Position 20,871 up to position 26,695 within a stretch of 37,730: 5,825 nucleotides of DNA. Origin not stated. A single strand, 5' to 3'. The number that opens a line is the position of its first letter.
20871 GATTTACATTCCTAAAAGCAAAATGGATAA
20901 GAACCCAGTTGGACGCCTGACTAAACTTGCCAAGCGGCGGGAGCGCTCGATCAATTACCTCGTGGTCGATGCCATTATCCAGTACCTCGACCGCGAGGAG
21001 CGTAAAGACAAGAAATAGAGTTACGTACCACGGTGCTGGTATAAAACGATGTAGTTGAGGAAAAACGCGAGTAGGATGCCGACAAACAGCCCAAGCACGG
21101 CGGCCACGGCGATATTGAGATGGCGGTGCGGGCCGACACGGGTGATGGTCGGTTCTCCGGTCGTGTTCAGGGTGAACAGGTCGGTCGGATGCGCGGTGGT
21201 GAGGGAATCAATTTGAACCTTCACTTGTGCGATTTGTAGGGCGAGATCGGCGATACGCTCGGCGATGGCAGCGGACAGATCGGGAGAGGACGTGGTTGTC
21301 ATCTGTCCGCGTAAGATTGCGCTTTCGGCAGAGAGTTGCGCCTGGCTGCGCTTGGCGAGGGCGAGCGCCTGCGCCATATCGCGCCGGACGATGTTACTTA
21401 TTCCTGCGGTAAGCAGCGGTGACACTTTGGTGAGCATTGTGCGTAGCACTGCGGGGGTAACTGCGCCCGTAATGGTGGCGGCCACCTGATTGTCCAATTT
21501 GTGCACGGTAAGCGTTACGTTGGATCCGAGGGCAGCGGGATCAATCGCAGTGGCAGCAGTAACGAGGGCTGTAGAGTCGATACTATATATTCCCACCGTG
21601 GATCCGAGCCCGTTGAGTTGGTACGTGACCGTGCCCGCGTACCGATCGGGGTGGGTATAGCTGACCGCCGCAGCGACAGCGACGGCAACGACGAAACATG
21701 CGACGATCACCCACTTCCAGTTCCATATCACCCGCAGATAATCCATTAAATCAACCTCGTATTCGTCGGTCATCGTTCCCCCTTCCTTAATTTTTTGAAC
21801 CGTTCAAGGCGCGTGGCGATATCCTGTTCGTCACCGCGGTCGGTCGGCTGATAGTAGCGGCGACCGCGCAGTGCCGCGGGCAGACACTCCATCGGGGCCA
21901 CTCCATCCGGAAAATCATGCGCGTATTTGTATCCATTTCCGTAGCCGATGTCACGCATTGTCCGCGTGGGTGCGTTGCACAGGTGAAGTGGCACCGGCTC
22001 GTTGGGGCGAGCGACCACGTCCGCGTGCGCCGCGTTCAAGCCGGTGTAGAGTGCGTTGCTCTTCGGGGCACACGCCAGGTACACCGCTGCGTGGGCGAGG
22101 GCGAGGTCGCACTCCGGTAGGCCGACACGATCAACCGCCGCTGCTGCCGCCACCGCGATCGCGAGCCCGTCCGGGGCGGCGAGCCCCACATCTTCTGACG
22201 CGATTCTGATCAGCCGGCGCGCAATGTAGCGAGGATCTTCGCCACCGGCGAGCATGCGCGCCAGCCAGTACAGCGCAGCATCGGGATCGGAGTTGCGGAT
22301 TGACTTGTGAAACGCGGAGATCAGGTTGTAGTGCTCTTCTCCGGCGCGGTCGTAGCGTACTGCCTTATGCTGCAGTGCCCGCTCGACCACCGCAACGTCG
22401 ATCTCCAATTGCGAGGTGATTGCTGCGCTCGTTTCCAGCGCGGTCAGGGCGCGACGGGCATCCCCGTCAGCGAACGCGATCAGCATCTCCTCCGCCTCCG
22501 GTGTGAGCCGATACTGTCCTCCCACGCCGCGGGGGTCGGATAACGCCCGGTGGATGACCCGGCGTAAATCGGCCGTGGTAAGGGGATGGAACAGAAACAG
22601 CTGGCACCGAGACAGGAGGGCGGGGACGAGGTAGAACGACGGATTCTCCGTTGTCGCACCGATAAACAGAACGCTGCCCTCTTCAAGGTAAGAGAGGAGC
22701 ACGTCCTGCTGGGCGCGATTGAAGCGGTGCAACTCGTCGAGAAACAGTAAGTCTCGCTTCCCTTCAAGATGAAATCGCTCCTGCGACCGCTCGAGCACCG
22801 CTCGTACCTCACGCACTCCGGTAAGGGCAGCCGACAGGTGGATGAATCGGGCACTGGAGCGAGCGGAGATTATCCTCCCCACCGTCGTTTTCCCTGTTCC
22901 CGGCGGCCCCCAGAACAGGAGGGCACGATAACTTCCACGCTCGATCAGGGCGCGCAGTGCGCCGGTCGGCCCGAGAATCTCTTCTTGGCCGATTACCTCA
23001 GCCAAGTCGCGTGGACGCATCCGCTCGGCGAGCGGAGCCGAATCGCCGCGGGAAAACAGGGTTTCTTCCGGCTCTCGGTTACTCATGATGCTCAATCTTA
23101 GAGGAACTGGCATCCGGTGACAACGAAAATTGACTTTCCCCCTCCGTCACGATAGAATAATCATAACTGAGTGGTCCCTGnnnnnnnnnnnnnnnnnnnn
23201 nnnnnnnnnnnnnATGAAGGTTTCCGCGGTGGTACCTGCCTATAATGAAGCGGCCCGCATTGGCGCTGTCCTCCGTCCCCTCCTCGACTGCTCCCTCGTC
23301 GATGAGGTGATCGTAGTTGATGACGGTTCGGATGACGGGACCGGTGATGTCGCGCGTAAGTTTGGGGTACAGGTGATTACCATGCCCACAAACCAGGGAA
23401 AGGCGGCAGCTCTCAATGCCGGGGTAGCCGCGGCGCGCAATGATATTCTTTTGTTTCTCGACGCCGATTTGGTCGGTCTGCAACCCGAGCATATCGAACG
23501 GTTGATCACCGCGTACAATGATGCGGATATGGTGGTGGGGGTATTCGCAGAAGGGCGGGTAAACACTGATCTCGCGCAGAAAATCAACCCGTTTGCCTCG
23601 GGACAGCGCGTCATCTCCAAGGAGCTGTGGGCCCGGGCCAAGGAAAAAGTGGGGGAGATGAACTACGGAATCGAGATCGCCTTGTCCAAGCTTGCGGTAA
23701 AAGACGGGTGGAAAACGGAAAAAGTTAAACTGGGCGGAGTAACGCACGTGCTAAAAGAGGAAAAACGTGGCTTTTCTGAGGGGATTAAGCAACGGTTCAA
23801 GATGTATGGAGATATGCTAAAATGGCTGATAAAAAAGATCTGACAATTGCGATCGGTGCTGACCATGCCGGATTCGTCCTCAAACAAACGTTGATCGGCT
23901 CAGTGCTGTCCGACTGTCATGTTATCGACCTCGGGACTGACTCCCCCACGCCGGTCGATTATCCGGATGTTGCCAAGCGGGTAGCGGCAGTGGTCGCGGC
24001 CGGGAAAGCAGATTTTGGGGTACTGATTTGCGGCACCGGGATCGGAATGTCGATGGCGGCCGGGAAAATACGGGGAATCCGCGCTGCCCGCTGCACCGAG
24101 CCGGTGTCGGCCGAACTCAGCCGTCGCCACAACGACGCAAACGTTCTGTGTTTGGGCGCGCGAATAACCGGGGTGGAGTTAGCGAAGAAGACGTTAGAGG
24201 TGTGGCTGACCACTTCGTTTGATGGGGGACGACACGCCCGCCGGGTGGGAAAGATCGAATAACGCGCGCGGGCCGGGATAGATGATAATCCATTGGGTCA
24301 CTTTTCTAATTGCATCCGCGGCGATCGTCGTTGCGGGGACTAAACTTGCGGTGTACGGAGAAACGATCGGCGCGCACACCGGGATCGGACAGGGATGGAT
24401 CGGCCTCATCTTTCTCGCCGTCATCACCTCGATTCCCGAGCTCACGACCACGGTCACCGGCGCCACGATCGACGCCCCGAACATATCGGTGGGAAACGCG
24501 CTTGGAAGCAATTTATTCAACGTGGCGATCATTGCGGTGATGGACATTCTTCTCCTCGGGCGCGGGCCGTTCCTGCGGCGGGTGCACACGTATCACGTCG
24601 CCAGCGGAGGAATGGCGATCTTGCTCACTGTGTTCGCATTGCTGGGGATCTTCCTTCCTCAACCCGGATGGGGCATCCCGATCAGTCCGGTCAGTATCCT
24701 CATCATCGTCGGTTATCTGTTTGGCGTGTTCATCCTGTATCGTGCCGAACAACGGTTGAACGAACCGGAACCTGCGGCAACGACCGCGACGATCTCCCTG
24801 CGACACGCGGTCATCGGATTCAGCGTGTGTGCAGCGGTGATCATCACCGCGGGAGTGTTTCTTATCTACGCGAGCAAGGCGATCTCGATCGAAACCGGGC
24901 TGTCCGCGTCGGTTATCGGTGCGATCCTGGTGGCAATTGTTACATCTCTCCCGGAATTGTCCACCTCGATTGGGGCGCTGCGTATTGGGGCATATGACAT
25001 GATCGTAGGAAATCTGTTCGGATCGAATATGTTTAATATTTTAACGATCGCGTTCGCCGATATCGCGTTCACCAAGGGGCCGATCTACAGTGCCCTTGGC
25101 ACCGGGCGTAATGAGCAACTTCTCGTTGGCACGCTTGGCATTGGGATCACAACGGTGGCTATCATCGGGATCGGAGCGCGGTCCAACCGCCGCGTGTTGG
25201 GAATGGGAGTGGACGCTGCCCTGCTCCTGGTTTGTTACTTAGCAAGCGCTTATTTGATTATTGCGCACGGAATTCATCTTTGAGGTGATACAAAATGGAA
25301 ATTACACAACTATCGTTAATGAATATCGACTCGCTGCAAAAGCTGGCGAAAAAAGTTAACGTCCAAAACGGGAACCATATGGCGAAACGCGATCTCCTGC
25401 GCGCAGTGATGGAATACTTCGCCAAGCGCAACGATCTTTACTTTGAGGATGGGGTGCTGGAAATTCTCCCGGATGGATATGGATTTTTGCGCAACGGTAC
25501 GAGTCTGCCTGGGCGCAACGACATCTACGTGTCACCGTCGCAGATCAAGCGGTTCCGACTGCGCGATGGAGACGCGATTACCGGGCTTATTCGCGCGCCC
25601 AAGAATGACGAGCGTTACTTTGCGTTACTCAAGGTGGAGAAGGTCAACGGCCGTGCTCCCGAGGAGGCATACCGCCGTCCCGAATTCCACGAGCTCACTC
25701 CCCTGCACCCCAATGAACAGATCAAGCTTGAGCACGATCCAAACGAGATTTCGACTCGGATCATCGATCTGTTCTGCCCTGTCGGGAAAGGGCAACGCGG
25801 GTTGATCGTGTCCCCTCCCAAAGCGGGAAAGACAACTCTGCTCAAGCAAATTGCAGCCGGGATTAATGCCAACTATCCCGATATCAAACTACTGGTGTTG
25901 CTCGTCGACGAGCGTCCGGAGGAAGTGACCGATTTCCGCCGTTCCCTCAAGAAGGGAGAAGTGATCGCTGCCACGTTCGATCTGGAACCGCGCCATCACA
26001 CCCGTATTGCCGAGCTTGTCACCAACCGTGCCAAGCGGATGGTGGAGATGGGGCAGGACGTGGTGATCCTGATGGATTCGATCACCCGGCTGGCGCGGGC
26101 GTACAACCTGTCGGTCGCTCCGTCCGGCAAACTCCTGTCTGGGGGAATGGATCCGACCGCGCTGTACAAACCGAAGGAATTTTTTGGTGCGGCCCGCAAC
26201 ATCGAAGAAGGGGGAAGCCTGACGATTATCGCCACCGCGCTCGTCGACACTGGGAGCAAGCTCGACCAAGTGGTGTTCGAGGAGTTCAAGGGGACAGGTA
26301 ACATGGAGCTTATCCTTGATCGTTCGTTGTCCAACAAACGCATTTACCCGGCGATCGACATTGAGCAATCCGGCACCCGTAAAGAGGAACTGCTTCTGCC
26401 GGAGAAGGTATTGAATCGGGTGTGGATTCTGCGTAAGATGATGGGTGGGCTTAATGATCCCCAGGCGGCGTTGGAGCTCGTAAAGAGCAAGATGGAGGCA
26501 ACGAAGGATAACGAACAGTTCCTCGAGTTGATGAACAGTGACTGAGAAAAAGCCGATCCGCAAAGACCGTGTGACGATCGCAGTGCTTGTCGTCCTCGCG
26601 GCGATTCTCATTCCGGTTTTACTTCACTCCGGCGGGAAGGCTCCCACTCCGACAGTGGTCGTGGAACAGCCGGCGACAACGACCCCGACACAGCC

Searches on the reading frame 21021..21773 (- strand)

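Call 62: search_protein_families(library=pfam, proteins=[window:21021-21773:-], max_evalue=0.00001)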
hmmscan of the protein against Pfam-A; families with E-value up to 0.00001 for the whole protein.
window:21021-21773:- (250 aa): 1 family
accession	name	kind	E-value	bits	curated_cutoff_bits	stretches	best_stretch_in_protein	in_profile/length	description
PF02706.20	Wzz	-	6.2e-06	26.9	25.5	1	6-50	2-46/91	Chain length determinant protein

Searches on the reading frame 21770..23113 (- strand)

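Call 62: search_protein_families(library=pfam, proteins=[window:21770-23113:-], max_evalue=0.00001)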
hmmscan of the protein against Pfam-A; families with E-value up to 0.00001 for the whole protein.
window:21770-23113:- (447 aa): 4 families
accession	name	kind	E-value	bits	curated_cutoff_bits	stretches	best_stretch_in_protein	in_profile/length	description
PF12002.13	MgsA_C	-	6.6e-67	225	27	1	274-439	1-166/167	MgsA AAA+ ATPase C terminal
PF16193.11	AAA_assoc_2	-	7e-25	87.5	34.3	1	200-273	4-81/81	AAA C-terminal domain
PF00004.35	AAA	-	1.5e-14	55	21.2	1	65-176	1-129/131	ATPase family associated with various cellular activities (AAA)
PF05496.18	RuvB_N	-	6.2e-12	46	27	1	32-148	1-113/159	Holliday junction DNA helicase RuvB P-loop domain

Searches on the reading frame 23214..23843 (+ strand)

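Call 63: search_protein_families(library=pfam, proteins=[window:23214-23843:+], max_evalue=0.00001)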
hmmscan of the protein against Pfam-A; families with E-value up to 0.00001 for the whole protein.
window:23214-23843:+ (209 aa): 3 families
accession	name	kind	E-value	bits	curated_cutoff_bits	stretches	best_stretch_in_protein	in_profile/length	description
PF00535.33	Glycos_transf_2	-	7.7e-30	104.5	23.3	1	4-126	1-130/168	Glycosyl transferase family 2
PF13641.12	Glyco_tranf_2_3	-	5.2e-12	46.7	27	1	3-106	3-116/230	Glycosyltransferase like family 2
PF12804.13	NTP_transf_3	-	5.6e-11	43.3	27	1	16-124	27-128/160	MobA-like NTP transferase domain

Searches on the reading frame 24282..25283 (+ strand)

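Call 62: search_protein_families(library=pfam, proteins=[window:24282-25283:+], max_evalue=0.00001)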
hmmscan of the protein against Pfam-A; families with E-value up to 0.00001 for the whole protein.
window:24282-25283:+ (333 aa): 1 family
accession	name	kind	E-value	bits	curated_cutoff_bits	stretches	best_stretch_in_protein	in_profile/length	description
PF01699.29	Na_Ca_ex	-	1.7e-27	96.7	24.9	2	4-147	2-147/151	Sodium/calcium exchanger protein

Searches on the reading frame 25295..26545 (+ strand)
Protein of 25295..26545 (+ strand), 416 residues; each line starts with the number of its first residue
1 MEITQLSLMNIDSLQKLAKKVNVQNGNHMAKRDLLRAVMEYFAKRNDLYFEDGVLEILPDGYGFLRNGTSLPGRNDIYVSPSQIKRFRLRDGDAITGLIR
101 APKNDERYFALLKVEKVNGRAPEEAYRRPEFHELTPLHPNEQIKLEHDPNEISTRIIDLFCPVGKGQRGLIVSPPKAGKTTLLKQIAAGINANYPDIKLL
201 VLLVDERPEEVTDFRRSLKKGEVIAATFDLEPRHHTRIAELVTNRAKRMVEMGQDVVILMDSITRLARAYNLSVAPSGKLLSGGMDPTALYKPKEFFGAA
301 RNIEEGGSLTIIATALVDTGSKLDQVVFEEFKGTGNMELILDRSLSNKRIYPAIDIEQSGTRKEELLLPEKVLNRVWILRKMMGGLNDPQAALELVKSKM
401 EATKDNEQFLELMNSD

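Call 63: search_protein_families(library=pfam, proteins=[window:25295-26545:+], max_evalue=0.00001)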
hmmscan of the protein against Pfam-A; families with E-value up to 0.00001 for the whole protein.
window:25295-26545:+ (416 aa): 2 families
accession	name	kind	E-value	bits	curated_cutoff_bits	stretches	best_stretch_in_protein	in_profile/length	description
PF07497.18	Rho_RNA_bind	-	5.9e-32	109.7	27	1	52-123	2-73/73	Rho termination factor, RNA-binding domain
PF00006.31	ATP-synt_ab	-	5.4e-29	101.8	29.5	1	154-359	2-211/213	ATP synthase alpha/beta family, nucleotide-binding domain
